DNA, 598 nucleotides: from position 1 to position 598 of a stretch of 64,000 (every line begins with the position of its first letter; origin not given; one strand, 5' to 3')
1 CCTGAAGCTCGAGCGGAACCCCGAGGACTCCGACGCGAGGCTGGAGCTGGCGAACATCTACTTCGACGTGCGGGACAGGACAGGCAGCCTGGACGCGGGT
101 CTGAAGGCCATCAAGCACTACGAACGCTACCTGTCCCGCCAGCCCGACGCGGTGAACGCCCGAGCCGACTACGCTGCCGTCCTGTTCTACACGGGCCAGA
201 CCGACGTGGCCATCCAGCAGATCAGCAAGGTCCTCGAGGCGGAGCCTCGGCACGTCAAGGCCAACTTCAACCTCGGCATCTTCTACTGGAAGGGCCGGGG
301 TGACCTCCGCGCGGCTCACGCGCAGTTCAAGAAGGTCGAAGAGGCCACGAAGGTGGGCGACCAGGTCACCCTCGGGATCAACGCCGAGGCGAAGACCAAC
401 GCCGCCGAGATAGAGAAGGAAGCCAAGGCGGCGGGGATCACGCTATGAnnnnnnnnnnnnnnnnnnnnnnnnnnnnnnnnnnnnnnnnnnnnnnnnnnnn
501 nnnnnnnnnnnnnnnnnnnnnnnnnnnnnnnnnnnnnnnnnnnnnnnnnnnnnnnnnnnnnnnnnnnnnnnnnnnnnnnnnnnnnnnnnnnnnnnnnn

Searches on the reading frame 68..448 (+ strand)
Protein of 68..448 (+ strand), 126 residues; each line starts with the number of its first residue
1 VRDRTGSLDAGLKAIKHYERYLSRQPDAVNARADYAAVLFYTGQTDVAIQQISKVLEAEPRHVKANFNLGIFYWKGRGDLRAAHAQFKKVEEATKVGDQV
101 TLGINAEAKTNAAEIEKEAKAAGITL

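Call 40: search_protein_families(library=pfam, proteins=[window:68-448:+], max_evalue=0.0001)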
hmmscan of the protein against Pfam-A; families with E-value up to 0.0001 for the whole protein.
window:68-448:+ (126 aa): 5 families
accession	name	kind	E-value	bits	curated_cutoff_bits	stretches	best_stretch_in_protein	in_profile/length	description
PF14559.12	TPR_19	-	2.2e-08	34.7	25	1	13-61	9-57/68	Tetratricopeptide repeat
PF13432.12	TPR_16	-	2.5e-07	31.5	32.7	0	39-92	7-59/65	Tetratricopeptide repeat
PF13431.12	TPR_17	-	1.6e-06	28.4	24.4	0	54-84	4-33/34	Tetratricopeptide repeat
PF13428.12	TPR_14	-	2.9e-06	27.9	23.5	0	30-70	2-42/44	Tetratricopeptide repeat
PF24575.1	TPR_Slam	-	1.7e-05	25.6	35.2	0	13-51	65-103/104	Surface lipoprotein assembly modifier, N-terminal TPR repeats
